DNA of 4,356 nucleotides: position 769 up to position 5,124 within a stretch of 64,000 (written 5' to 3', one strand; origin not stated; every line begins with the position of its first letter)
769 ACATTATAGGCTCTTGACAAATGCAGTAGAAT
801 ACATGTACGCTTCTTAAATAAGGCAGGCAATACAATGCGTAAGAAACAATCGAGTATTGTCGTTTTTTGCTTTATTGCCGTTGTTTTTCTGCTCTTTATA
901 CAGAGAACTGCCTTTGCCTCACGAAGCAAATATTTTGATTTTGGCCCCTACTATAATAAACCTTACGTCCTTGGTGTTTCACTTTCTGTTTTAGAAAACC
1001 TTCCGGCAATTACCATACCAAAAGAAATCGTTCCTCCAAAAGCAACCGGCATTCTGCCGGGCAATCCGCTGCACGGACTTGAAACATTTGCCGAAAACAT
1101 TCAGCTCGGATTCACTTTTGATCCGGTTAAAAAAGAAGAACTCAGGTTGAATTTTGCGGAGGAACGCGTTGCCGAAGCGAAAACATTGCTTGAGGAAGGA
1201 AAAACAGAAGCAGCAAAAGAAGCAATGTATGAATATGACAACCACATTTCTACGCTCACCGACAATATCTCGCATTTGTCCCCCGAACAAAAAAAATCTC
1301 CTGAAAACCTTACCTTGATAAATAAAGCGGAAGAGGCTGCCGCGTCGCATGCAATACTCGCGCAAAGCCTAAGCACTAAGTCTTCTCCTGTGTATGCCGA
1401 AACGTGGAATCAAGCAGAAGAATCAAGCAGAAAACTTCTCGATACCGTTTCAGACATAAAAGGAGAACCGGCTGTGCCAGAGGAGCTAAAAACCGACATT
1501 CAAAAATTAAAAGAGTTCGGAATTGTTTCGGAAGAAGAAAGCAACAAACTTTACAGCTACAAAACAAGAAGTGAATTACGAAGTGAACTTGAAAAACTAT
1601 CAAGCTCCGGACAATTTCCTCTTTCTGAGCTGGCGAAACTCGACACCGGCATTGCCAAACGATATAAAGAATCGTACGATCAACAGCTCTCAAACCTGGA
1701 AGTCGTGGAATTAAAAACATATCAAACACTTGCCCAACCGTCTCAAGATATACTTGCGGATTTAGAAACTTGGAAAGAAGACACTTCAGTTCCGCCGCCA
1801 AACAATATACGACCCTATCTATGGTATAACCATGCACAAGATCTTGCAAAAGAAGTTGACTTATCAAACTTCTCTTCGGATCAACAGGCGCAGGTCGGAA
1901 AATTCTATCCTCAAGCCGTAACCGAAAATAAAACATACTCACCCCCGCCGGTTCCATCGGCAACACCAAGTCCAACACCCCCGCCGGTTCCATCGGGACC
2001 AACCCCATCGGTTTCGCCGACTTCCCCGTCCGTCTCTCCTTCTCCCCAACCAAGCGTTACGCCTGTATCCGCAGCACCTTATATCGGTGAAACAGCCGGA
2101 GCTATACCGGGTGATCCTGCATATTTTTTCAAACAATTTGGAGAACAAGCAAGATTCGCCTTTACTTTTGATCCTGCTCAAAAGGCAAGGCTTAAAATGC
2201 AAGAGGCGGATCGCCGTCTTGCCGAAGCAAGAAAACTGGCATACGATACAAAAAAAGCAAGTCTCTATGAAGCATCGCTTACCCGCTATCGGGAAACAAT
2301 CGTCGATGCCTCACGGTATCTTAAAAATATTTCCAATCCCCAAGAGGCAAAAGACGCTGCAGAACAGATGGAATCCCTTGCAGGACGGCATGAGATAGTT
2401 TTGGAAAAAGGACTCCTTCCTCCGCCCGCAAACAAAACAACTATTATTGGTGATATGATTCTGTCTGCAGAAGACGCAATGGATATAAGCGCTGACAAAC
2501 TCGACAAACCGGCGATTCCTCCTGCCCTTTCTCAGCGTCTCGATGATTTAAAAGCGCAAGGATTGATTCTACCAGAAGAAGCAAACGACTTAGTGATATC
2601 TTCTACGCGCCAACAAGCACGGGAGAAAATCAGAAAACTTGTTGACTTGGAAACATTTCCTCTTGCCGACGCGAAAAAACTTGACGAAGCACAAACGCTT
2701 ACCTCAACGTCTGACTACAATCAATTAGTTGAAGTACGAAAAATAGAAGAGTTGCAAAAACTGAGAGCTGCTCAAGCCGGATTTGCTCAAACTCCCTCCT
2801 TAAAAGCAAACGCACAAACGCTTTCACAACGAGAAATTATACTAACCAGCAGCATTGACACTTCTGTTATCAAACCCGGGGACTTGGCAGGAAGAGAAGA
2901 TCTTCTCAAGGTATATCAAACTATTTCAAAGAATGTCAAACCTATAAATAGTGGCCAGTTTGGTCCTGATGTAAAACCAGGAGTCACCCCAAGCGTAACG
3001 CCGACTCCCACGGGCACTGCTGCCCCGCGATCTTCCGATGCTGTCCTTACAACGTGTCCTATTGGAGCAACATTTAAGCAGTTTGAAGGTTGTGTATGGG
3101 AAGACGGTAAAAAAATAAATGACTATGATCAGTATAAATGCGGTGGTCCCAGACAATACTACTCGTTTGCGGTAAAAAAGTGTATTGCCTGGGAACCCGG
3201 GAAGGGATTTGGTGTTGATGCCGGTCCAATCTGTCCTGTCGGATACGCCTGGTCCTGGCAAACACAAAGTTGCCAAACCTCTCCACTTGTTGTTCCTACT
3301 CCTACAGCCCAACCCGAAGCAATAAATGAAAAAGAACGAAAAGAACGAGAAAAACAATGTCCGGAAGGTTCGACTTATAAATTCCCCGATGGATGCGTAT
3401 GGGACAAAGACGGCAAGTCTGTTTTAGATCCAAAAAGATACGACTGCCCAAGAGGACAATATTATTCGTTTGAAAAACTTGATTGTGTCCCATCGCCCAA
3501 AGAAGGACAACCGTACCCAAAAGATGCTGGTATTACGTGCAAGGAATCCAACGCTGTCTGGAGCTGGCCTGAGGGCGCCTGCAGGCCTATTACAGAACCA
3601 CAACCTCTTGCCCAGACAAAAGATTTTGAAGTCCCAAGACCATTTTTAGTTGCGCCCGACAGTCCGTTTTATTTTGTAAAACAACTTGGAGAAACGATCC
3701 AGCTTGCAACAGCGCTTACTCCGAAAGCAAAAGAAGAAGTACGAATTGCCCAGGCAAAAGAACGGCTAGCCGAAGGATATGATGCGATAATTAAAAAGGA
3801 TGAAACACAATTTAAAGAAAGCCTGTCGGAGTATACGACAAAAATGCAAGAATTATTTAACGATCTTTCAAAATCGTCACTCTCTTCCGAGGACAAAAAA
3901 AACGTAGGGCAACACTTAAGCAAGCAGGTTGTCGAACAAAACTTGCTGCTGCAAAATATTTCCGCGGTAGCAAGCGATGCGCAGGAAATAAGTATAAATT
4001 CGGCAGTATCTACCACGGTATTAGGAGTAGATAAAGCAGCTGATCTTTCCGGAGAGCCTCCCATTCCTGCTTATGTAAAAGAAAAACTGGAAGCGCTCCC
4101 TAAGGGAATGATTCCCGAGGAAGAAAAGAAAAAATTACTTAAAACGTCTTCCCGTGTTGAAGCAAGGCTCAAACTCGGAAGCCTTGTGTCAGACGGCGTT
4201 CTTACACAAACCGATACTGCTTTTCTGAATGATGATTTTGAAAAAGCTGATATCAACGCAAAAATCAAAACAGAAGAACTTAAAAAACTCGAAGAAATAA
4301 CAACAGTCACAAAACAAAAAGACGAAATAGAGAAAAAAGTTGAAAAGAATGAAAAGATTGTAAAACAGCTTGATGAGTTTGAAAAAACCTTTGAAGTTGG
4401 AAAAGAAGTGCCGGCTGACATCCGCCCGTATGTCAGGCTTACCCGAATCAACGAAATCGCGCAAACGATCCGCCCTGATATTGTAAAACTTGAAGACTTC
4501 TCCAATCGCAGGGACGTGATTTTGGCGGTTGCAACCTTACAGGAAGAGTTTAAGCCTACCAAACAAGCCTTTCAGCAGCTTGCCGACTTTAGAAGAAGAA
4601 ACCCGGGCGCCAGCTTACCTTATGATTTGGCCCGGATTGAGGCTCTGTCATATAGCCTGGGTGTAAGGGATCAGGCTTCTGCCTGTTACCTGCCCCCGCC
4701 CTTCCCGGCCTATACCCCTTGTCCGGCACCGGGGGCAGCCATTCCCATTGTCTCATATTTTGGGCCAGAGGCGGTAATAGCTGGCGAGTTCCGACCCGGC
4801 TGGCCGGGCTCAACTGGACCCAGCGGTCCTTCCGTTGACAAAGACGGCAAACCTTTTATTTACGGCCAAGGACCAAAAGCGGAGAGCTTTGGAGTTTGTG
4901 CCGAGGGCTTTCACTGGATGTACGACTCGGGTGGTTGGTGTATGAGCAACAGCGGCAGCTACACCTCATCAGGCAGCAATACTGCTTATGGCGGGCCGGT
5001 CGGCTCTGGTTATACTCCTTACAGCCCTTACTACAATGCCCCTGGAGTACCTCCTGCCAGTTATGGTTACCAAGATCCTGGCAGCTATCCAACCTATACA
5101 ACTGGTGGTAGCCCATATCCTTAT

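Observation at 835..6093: Giant secreted Cys-motif surface protein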

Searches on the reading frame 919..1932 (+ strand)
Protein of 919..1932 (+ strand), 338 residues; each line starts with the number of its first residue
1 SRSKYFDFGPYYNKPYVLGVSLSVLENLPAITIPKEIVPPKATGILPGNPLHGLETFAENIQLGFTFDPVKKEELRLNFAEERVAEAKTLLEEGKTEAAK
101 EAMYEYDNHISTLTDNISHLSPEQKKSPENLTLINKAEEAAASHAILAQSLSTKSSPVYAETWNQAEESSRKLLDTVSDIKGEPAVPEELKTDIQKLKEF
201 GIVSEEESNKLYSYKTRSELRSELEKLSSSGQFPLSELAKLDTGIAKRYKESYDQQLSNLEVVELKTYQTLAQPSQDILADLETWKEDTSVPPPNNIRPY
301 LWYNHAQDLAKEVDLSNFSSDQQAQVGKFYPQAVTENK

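Call 66: search_protein_families(library=pfam, proteins=[window:919-1932:+], max_evalue=10)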
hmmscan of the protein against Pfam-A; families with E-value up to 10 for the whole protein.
window:919-1932:+ (338 aa): 3 families
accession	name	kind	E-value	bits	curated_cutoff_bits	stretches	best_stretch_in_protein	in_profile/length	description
PF18915.5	DUF5667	-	2e-20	73.5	27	1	44-135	1-93/99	Domain of unknown function (DUF5667)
PF11121.13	DUF2639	-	0.14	12.6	27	1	194-221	9-34/38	Protein of unknown function (DUF2639)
PF13864.11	Enkurin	-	3.3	8.7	23.6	0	195-262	26-83/92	Calmodulin-binding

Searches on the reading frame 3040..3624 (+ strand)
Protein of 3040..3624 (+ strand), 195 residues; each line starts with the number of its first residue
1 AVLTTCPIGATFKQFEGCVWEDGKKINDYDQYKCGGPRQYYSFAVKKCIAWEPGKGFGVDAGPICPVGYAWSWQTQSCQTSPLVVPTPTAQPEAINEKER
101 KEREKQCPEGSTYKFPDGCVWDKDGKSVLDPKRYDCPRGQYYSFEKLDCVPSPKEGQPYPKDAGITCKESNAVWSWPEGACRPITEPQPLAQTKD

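Call 29: predict_structure(alignment_id=A2)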
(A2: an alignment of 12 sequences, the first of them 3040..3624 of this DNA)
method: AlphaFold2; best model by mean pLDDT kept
length: 195 residues; sequences in the alignment: 12
mean_pLDDT: 78.8   pTM: 0.67
mean pLDDT of the five models: 78.8, 68.1, 63.0, 60.6, 45.0
residues with pLDDT >= 90: 16; 70-90: 145; 50-70: 24; < 50: 10
segments of 3 or more residues with pLDDT < 50: 187-195
pLDDT, mean of each block of 10 residues (from residue 1): 75 83 83 83 82 66 79 80 58 85 90 88 88 81 88 83 86 80 60 33
secondary structure, 60 per line:
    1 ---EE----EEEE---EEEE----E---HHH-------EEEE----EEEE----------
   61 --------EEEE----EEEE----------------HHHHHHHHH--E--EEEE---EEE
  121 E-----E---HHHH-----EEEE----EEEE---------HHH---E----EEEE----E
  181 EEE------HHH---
elements in order: E10-13 E17-20 E39-42 E47-50 E69-72 E77-80 H97-105 E111-114 E118-121 H131-134 E140-143 E148-151 E172-175 E180-183

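Call 31: search_protein_representatives(alignment_id=A2)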
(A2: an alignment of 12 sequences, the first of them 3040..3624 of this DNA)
Query: 12 sequences, 201 profile positions. Proteins with E-value up to 0.001 (for the whole library): 9; up to 1e-10: 8; up to 1e-30: 8. The best 9 are listed.
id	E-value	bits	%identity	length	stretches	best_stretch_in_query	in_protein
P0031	1.6e-88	312.3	-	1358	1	1-190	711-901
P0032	1.3e-83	296.2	-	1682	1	2-192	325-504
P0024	1.7e-79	282.8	-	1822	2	1-196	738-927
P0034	2.0e-61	223.8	-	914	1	2-193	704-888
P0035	2.4e-60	220.3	-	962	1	2-188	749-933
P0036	1.3e-59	217.9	-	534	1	1-192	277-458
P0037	2.0e-57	210.7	-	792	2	2-188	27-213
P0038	9.2e-44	166.1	-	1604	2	28-188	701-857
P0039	1.2e-06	44.9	-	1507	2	28-85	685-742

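Call 32: search_protein_families(library=pfam, proteins=[P0038, P0039, P0034, P0035], max_evalue=0.01)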
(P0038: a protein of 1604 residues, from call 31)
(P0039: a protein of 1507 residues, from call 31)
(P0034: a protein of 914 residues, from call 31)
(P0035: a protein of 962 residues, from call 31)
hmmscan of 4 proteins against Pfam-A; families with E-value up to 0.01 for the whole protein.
P0038 (1604 aa): 3 families
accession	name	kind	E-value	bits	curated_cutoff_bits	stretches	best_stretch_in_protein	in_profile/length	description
PF18915.5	DUF5667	-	5.4e-41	139.5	27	3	79-162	1-77/99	Domain of unknown function (DUF5667)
PF13643.11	DUF4145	-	0.00021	21.7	23.1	0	527-571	20-59/88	Domain of unknown function (DUF4145)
PF09851.14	SHOCT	-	0.0026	17.9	27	0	552-566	5-19/28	Short C-terminal domain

P0039 (1507 aa): 1 family
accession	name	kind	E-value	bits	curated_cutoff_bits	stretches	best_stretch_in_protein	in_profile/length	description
PF18915.5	DUF5667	-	6.7e-39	132.8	27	3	65-148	1-84/99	Domain of unknown function (DUF5667)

P0034 (914 aa): 1 family
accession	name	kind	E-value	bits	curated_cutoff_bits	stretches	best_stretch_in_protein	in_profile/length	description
PF18915.5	DUF5667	-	2.7e-31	108.4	27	2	68-166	1-99/99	Domain of unknown function (DUF5667)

P0035 (962 aa): 2 families
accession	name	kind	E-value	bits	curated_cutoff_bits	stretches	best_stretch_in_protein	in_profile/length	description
PF18915.5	DUF5667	-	5e-33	113.9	27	2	438-522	1-85/99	Domain of unknown function (DUF5667)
PF01725.21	Ham1p_like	-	0.00053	20.4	22.5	0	628-685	6-61/186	Ham1 family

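Call 34: fold_search(model_id=the predicted structure, library=pdb)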
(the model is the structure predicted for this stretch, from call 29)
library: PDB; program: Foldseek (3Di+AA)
matches with E <= 10: 104; with E <= 0.001: 0
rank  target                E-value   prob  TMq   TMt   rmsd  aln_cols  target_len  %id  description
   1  8jxi_A                3.6e-02  0.05  0.11  0.04  27.2       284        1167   12  rat megalin RAP complex wingB (released 2024-06-19)
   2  10ft_B                2.9e-01  0.03  0.13  0.12  21.0       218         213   11  Cryo-EM structure of receptor tyrosine kinase ROS1 in complex with NELL2 (released 2026-02-25)
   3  8jxb_B                3.3e-01  0.02  0.11  0.04  27.0       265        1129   13  Cryo-EM structure of rat megalin wingAc (released 2024-06-19)
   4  6b08_A                6.2e-01  0.02  0.11  0.13  16.6       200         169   15  Crystal structure of Pfs25 in complex with the transmission blocking antibody 1276 (released 2017-11-15)
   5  3alq_S                7.1e-01  0.02  0.13  0.14  22.8       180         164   13  Crystal structure of TNF-TNFR2 complex (released 2010-11-17)
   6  8em4_A                7.1e-01  0.02  0.14  0.02  35.8       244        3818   12  Cryo-EM structure of LRP2 at pH 7.5 (released 2023-02-08)
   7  7fh1_A                7.5e-01  0.02  0.12  0.05  21.6       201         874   11  Structure of the human Meckelin (released 2021-12-01)
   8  8in6                  8.0e-01  0.04  0.18  0.18  14.2       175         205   18  Eisenia hydrolysis-enhancing protein from Aplysia kurodai complex with tannic acid (released 2023-11-15)
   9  9i1q_B                9.1e-01  0.04  0.15  0.07   8.1        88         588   15  HER3 receptor in complex with the Fab fragment of TK-hu A3 monoclonal antibody (released 2025-10-15)
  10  9p8x_A                1.2e+00  0.03  0.12  0.18  14.9       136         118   15  Crystal structure of GITR in complex with ligand-non-competitive Ab#1 Fab fragment (released 2025-12-31)
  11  9oz8_C                1.2e+00  0.01  0.14  0.04  31.1       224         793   12  Cryo-EM structure of chicken NEL dimer bound with one human NICOL. (released 2026-02-25)
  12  4urt_A                1.3e+00  0.01  0.12  0.08  24.5       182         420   11  The crystal structure of a fragment of netrin-1 in complex with FN5- FN6 of DCC (released 2014-09-10)
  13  4c8v_D                1.6e+00  0.03  0.11  0.16  12.3        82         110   18  Xenopus RSPO2 Fu1-Fu2 crystal form I (released 2013-11-20)
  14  3i2t_A                1.7e+00  0.02  0.14  0.08   9.2       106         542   14  Crystal structure of the unliganded Drosophila Epidermal Growth Factor Receptor ectodomain (released 2009-09-08)
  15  4pln_A                1.7e+00  0.02  0.14  0.08  23.6       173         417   12  Crystal Structure of Chicken Netrin-1 (LN-LE3) complexed with mouse Neogenin (FN4-5) (released 2014-06-18)
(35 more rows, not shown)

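Call 66: search_protein_families(library=pfam, proteins=[window:3040-3624:+], max_evalue=10)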
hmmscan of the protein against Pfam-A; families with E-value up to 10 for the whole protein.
window:3040-3624:+ (195 aa): 1 family
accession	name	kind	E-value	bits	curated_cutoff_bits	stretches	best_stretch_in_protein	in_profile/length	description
PF01607.29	CBM_14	-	0.022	15.4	22.1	2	132-153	27-48/53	Chitin binding Peritrophin-A domain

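Call 67: search_protein_families(library=pfam, alignment_id=A2, max_evalue=1)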
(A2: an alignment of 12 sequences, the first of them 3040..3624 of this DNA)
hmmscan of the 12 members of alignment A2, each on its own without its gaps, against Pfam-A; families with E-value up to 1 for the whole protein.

A. member 1, window:3040-3624:+ (195 aa): 1 family
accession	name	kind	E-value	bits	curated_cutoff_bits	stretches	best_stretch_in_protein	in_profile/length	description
PF01607.29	CBM_14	-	0.022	15.4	22.1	1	132-153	27-48/53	Chitin binding Peritrophin-A domain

B. families by the number of members that match (of 12 scanned): 9 families
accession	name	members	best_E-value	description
PF01607.29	CBM_14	8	0.00035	Chitin binding Peritrophin-A domain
PF22659.2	YycE-like_C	4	0.0082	YycE-like C-terminal domain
PF19202.5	DUF5874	3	0.036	Family of unknown function (DUF5874)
PF08063.17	Zn_ribbon_PADR1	2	0.52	PADR1 domain, zinc ribbon fold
PF21467.3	BetaGal_gal-bd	1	0.12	Beta-galactosidase, galactose-binding domain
PF17512.7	Sh_2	1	0.24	Metapneumovirus Small hydrophobic protein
PF02157.21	Man-6-P_recep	1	0.26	Mannose-6-phosphate receptor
PF24290.1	DUF7478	1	0.29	Domain of unknown function (DUF7478)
PF13948.11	DUF4215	1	0.86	Domain of unknown function (DUF4215)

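Call 68: search_solved_structures(query=A2, max_evalue=10, show_alignments=4)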
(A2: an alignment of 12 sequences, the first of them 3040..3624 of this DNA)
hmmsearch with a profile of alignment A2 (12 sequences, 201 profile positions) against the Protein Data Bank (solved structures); distinct sequences matched with E-value up to 10: 4.
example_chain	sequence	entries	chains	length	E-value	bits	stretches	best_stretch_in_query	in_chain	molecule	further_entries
3lze_A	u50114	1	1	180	0.33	14.1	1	130-160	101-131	Putative 6-pyruvoyl tetrahydrobiopterin synthase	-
2a0s_A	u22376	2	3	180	0.35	14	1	130-160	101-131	6-pyruvoyl tetrahydropterin synthase | 6-pyruvoyl tetrahydrobiopterin synthase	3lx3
3m0n_A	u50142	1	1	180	0.35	14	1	130-160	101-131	Putative 6-pyruvoyl tetrahydrobiopterin synthase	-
3so5_A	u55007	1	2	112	0.88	12.7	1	87-137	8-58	Leucine-rich repeats and immunoglobulin-like domains protein 3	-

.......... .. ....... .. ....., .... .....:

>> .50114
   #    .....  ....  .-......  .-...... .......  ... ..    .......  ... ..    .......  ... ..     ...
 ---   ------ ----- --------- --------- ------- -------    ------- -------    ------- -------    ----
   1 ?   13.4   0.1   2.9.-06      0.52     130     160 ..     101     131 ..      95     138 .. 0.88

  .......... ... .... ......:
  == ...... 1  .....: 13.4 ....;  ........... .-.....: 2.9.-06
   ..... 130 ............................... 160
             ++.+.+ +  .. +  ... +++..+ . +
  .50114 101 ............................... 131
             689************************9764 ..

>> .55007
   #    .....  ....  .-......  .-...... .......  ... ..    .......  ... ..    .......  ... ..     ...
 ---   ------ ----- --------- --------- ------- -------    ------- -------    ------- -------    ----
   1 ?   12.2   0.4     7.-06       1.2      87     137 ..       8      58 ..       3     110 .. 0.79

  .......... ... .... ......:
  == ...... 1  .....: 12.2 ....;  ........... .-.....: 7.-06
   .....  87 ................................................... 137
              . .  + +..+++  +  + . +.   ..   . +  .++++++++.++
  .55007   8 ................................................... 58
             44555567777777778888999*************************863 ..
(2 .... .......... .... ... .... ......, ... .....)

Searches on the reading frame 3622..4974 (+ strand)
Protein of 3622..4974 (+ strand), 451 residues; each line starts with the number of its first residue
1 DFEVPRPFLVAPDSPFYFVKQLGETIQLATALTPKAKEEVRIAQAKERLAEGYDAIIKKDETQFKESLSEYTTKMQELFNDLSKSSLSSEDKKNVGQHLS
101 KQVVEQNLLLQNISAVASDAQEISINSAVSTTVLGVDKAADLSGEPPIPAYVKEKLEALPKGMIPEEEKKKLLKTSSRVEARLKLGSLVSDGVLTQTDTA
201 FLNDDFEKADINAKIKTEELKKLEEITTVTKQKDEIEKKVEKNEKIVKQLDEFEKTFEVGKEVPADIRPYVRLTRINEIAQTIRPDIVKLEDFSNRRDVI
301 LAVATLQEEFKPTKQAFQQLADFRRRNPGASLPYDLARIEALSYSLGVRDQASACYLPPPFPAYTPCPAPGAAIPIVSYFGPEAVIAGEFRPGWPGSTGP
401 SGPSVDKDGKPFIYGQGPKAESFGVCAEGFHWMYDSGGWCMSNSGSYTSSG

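Call 46: predict_structure(alignment_id=A3)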
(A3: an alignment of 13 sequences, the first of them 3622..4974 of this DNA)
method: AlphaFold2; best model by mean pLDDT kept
length: 451 residues; sequences in the alignment: 13
mean_pLDDT: 62.1   pTM: 0.47
mean pLDDT of the five models: 62.1, 58.3, 56.8, 55.6, 52.8
residues with pLDDT >= 90: 13; 70-90: 188; 50-70: 85; < 50: 165
segments of 3 or more residues with pLDDT < 50: 1-7, 269-311, 341-426, 431-451
pLDDT, mean of each block of 10 residues (from residue 1): 44 72 78 81 87 83 88 88 80 88 87 77 81 88 89 89 83 89 87 85 77 58 54 54 63 60 55 34 35 42 41 63 64 55 37 32 36 31 32 31 40 42 47 40 33 27
secondary structure, 60 per line:
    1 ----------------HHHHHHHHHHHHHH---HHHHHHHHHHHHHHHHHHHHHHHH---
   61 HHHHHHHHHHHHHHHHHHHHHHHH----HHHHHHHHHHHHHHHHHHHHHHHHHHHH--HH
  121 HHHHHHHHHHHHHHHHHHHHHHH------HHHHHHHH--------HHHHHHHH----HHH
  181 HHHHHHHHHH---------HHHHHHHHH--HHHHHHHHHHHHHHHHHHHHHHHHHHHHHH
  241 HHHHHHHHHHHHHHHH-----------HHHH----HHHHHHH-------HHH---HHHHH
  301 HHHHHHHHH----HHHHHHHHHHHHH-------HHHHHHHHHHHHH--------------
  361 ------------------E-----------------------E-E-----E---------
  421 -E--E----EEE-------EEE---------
elements in order: H17-30 H34-57 H61-84 H89-116 H119-143 H150-157 H166-173 H178-190 H200-208 H211-256 H268-271 H276-282 H296-309 H314-326 H334-346 E430-432 E440-442

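Call 49: fold_search(model_id=the predicted structure, library=pdb)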
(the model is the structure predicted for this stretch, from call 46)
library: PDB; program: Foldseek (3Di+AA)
matches with E <= 10: 437; with E <= 0.001: 0
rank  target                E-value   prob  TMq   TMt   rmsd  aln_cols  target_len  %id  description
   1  6u1s_A                3.7e-01  0.72  0.22  0.30  26.9       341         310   12  Cryo-EM structure of a de novo designed 16-helix transmembrane nanopore, TMHC8_R. (released 2020-08-19)
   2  5k7v_A                5.6e-01  0.54  0.18  0.26  15.3       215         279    9  Computational Design of Self-Assembling Cyclic Protein Homooligomers (released 2017-04-12)
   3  8qcb_B                5.6e-01  0.08  0.09  0.07  23.1       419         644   10  CryoEM structure of a S. Cerevisiae Ski2387 complex in the open state (released 2023-11-08)
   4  8f6k_B                7.0e-01  0.23  0.14  0.21  13.7       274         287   10  Cryo-EM structure of a Zinc-loaded H263A/D287A mutant of the YiiP-Fab complex (released 2023-02-08)
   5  8g9j                  7.4e-01  0.63  0.19  0.36  13.2       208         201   12  Geometrically programmable nanomaterial construction using regularized protein building blocks (released 2024-03-13)
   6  5cwn                  8.4e-01  0.85  0.21  0.42  16.8       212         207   15  Crystal structure of de novo designed helical repeat protein DHR71 (released 2015-12-16)
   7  8esq_7                8.8e-01  0.20  0.16  0.23  16.0       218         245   11  Ytm1 associated nascent 60S ribosome State 2 (released 2022-11-30)
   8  6vfk_B                9.2e-01  0.38  0.18  0.27  14.8       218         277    9  De novo designed tetrahedral nanoparticle T33_dn10 displaying 4 copies of BG505-SOSIP trimer on the surface (released 2020-07-22)
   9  9zpt_A                1.0e+00  0.12  0.15  0.18  28.8       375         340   10  Cryo-EM structure of KCa3.1_II/calmodulin channel in complex with SKA31. (released 2026-01-14)
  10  7v6p                  1.1e+00  0.41  0.20  0.35  18.0       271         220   11  Crystal structure of human sNASP TPR domain (released 2021-12-29)
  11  5h11                  1.1e+00  0.10  0.13  0.12  25.1       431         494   10  Crystal structure of Zebrafish Sec10 (released 2017-02-01)
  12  2nox_C                1.1e+00  0.15  0.12  0.20  18.9       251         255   10  Crystal structure of tryptophan 2,3-dioxygenase from Ralstonia metallidurans (released 2006-12-19)
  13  7vg4_B                1.3e+00  0.21  0.13  0.27  19.3       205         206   14  10,5-methenyltetrahydrofolate cyclohydrolase from Methylobacterium extorquens AM1 strain (released 2022-07-06)
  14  9fqr_Ok               1.3e+00  0.07  0.13  0.09  27.4       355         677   14  96-nm repeat of axonemal doublet microtubules from bovine sperm (released 2025-03-26)
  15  8gji_A                1.4e+00  0.20  0.15  0.32  14.8       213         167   14  De novo design of high-affinity protein binders to bioactive helical peptides (released 2024-01-10)
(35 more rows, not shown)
